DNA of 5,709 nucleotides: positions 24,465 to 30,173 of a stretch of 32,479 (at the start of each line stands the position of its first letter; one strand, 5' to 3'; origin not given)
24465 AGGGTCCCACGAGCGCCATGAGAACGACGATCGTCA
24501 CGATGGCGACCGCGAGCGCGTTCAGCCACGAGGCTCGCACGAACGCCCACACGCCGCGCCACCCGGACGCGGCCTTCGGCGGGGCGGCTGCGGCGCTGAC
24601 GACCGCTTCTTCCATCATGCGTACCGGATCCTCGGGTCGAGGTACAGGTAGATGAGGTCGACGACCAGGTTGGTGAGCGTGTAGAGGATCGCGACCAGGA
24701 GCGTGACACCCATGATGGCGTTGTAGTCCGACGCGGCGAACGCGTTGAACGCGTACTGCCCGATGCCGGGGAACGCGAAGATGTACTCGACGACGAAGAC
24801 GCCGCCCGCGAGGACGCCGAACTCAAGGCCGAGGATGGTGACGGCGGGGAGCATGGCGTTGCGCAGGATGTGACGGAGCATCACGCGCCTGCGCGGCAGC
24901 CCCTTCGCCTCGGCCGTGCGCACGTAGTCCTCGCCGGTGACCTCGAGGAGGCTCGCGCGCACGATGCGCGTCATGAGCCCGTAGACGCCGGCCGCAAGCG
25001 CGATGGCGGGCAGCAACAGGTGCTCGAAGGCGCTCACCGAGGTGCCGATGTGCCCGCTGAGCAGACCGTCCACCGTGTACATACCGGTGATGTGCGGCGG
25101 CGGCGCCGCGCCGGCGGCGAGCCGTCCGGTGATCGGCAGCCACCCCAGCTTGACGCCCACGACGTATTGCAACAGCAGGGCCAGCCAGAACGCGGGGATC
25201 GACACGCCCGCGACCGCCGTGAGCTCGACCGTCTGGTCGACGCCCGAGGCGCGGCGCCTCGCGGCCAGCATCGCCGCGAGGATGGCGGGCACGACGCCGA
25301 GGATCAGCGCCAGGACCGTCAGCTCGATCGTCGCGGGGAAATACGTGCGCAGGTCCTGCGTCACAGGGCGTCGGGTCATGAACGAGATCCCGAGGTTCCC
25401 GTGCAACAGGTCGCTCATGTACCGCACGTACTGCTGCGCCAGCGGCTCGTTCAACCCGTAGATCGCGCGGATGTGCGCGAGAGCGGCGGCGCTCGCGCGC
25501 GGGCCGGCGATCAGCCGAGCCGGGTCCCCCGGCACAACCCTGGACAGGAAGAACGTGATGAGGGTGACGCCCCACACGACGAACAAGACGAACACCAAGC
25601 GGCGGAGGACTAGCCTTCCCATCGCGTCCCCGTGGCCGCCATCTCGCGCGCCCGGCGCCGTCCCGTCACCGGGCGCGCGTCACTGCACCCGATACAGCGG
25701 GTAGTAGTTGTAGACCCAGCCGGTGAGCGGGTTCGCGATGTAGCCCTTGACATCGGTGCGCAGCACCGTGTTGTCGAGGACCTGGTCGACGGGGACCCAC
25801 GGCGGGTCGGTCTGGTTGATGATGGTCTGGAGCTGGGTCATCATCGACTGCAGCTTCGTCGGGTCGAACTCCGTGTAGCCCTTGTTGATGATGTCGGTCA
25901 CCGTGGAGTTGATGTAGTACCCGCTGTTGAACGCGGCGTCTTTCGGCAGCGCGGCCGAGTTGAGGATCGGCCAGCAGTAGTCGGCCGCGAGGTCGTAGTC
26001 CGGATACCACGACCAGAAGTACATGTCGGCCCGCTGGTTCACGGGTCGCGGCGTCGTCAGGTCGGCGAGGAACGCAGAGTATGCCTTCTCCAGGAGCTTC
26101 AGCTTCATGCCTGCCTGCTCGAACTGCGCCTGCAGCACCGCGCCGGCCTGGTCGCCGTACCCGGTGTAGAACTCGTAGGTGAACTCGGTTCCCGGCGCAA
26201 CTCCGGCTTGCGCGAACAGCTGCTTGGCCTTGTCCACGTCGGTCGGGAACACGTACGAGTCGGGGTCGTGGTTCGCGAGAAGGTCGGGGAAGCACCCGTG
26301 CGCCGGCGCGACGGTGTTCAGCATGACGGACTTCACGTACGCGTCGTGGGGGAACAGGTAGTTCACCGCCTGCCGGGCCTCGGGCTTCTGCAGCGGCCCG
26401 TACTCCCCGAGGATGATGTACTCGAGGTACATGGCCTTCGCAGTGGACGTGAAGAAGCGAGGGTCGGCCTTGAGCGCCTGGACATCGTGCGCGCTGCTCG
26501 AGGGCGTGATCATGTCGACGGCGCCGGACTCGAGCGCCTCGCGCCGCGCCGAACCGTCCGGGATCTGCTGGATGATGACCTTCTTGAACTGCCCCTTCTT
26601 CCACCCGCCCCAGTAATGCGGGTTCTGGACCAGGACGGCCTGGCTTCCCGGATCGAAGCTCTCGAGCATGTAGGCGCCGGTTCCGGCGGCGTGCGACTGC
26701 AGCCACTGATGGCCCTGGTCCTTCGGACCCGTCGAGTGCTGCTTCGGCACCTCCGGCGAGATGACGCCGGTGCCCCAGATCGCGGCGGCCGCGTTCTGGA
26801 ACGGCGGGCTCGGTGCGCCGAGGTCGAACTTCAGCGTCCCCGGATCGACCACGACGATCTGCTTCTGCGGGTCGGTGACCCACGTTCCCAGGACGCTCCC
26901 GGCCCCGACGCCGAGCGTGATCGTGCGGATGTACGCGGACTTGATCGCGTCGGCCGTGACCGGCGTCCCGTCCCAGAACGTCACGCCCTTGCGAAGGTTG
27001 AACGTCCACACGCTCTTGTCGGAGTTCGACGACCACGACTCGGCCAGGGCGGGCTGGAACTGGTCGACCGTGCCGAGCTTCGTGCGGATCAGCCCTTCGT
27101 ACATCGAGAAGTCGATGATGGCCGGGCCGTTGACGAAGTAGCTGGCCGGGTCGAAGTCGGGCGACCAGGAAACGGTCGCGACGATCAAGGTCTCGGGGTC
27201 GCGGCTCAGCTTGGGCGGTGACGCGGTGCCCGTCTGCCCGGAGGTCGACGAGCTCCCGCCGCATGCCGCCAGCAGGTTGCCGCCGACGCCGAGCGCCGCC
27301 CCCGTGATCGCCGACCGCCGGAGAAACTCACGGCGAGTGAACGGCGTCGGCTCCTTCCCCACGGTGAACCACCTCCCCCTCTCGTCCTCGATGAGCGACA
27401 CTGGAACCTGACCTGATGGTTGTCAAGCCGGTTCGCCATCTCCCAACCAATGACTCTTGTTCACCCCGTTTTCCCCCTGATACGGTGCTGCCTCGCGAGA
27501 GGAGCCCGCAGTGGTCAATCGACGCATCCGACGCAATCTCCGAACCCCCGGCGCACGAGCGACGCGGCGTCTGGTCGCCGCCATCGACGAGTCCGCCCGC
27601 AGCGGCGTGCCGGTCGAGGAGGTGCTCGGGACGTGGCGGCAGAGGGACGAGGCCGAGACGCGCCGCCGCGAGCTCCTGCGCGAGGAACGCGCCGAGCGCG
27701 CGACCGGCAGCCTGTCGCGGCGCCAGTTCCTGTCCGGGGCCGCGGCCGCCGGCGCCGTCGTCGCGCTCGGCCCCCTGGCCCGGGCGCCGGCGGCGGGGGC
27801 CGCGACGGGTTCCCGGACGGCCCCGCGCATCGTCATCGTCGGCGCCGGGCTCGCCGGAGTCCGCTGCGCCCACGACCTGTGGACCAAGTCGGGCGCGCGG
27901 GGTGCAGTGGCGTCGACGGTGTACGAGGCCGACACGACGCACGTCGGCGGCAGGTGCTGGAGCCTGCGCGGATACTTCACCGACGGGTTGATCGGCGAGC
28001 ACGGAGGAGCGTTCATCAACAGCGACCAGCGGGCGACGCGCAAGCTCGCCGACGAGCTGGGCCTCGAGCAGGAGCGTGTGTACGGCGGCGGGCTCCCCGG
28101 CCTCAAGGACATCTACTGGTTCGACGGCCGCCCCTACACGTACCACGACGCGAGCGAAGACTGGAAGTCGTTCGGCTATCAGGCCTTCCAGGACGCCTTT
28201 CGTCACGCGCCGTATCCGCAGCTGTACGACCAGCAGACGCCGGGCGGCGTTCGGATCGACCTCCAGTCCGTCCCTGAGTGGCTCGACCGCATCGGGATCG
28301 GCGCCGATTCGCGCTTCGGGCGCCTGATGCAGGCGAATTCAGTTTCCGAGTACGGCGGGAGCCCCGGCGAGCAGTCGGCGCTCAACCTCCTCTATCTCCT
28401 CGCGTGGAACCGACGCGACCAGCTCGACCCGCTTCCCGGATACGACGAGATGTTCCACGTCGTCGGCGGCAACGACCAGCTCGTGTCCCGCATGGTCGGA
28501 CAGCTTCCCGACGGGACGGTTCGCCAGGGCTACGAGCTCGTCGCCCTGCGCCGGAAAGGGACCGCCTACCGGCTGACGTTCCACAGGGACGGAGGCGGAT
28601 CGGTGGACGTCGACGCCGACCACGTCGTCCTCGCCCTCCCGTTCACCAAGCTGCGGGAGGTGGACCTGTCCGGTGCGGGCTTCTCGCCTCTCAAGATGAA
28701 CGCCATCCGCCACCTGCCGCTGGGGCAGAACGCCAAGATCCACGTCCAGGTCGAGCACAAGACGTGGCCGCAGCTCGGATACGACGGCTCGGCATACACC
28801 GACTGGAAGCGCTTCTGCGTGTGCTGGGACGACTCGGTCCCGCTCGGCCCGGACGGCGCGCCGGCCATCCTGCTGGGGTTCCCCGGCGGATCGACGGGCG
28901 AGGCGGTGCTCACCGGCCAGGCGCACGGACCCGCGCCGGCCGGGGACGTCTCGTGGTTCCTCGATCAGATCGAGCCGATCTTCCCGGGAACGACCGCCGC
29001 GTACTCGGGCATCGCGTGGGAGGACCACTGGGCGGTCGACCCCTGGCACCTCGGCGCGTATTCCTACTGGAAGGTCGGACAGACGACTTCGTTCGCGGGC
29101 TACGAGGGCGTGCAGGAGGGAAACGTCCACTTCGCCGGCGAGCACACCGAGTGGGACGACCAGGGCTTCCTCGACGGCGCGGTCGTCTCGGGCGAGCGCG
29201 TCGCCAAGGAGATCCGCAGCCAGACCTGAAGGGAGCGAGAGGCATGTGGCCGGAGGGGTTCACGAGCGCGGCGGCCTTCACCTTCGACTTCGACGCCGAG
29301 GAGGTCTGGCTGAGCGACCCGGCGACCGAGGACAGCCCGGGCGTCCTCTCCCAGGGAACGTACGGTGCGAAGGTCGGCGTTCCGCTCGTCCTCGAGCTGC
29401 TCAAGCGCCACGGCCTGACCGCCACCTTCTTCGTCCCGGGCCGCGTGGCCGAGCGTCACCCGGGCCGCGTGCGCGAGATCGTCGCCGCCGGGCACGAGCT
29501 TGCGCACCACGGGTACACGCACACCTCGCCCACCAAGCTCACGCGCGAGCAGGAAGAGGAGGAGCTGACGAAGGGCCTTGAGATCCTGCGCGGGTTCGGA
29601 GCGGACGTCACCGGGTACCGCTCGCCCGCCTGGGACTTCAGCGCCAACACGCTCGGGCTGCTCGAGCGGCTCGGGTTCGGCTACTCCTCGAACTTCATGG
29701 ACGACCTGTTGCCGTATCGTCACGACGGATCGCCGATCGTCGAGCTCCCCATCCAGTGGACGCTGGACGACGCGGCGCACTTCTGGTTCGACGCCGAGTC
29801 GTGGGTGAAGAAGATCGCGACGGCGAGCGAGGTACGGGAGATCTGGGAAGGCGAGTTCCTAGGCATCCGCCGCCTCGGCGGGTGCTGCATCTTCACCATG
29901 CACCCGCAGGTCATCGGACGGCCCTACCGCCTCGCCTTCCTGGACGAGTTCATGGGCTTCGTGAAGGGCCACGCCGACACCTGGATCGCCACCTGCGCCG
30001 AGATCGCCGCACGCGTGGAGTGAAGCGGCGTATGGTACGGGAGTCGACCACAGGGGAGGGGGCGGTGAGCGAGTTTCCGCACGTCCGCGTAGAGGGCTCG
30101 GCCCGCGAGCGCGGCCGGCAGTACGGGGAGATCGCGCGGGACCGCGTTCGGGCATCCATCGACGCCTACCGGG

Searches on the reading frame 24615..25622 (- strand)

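Call 10: search_protein_families(library=pfam, proteins=[window:24615-25622:-], max_evalue=0.0001)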
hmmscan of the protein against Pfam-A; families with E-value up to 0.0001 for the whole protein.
window:24615-25622:- (335 aa): 2 families
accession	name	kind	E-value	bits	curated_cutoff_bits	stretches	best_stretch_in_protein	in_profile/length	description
PF00528.27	BPD_transp_1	-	2.2e-37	129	26.4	1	113-333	1-183/184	Binding-protein-dependent transport system inner membrane component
PF19300.4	BPD_transp_1_N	-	9.4e-15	55.2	23.8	1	1-102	1-114/114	Binding-prot-dependent transport system membrane comp, N-term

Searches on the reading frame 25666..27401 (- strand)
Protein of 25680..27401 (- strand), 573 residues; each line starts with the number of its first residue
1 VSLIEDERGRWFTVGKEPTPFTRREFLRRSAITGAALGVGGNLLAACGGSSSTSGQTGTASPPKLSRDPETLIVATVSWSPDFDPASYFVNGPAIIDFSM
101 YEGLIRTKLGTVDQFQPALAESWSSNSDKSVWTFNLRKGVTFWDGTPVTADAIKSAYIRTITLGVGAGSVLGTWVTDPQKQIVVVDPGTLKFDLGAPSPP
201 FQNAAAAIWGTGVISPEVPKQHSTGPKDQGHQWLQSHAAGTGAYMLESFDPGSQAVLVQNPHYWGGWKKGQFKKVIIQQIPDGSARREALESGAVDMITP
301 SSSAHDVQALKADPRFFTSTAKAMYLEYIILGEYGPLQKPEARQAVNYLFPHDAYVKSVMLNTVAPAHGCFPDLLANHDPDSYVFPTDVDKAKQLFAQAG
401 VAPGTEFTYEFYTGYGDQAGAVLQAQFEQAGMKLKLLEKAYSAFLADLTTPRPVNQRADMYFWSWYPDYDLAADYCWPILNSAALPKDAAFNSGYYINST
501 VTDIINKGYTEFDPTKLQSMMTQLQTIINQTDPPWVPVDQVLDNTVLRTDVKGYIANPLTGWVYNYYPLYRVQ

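Call 10: search_protein_families(library=pfam, proteins=[window:25666-27264:-], max_evalue=0.0001)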
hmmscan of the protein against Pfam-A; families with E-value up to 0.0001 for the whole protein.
window:25666-27264:- (532 aa): 0 families

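Call 32: search_protein_families(library=ncbifam, proteins=[window:25680-27401:-], max_evalue=0.00001)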
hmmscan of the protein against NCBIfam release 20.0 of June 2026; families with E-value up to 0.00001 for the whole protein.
window:25680-27401:- (573 aa): 11 families
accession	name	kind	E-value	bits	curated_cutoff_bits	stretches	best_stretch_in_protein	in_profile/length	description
TIGR02294.1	nickel_nikA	equivalog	9.2e-35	120.1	393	1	71-402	7-328/501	nickel ABC transporter substrate-binding protein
NF045468.1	Opp5A_nikA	equivalog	3.9e-31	108.1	600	1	101-402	45-319/488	nickel ABC transporter substrate-binding protein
NF011942.0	PRK15413.1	equivalog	1.1e-23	83.7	594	1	98-561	56-503/512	glutathione ABC transporter substrate-binding protein GsiB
NF047575.1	opine_bind_CntA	exception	4.6e-23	81.6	800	1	39-401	14-360/535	staphylopine-dependent metal ABC transporter substrate-binding lipoprotein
NF043070.1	DppA_dipep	equivalog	1.3e-22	80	1005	1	89-564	47-529/535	dipeptide ABC transporter periplasmic-binding protein DppA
NF011689.0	PRK15109.1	equivalog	1.5e-19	70.1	560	1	179-559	157-528/547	ABC transporter substrate-binding protein SapA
TIGR04028.1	SBP_KPN_01854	hypoth_equivalog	5.1e-18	64.9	468.5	1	114-406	43-336/509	TIGR04028 family ABC transporter substrate-binding protein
NF045467.1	Opp4A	equivalog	9.4e-15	53.8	650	1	234-557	203-544/556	oligopeptide ABC transporter substrate-binding protein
NF011684.0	PRK15104.1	equivalog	5.7e-14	51.7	947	1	96-157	65-123/543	oligopeptide ABC transporter substrate-binding protein OppA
NF007287.0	PRK09755.1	equivalog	9.9e-08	31.2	1098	0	83-160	46-121/535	ABC transporter substrate-binding protein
NF043077.1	MMSYN1_0169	equivalog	2.3e-07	29.7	650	0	111-141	77-107/896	oligopeptide ABC transporter substrate-binding protein OppA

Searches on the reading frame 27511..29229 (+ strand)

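Call 10: search_protein_families(library=pfam, proteins=[window:27511-29229:+], max_evalue=0.0001)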
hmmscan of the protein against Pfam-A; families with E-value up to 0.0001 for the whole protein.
window:27511-29229:+ (572 aa): 2 families
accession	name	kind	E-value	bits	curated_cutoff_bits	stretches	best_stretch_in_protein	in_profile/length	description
PF01593.30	Amino_oxidase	-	5.6e-43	148.3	19.8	1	114-568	1-442/443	Flavin containing amine oxidoreductase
PF10518.14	TAT_signal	-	3.3e-05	24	22.7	1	68-87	2-21/21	TAT (twin-arginine translocation) pathway signal sequence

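Call 32: search_protein_families(library=ncbifam, proteins=[window:27511-29229:+], max_evalue=0.00001)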
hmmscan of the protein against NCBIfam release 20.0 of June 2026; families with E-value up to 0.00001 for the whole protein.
window:27511-29229:+ (572 aa): 3 families
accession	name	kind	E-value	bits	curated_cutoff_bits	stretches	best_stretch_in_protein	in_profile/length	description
NF053546.1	violacein_VioA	equivalog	7.1e-09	35.4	600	0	107-151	2-44/411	flavin-dependent violacein biosynthesis tryptophan-2 monooxygenase VioA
NF008845.0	PRK11883.1-5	equivalog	1.4e-07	30.2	560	0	105-190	5-87/468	protoporphyrinogen oxidase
TIGR03467.1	HpnE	equivalog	1.5e-07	31.1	283.05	0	107-153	1-41/430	hydroxysqualene dehydroxylase HpnE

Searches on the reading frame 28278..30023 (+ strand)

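Call 10: search_protein_families(library=pfam, proteins=[window:28278-30023:+], max_evalue=0.0001)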
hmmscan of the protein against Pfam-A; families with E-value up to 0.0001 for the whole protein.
window:28278-30023:+ (581 aa): 2 families
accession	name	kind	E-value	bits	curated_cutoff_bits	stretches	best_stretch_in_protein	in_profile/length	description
PF01522.26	Polysacc_deac_1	-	7.4e-19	68.4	23.1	1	367-468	20-122/124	Polysaccharide deacetylase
PF10096.14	DUF2334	-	1.2e-08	35.2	26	1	398-471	59-144/203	Uncharacterized protein conserved in bacteria (DUF2334)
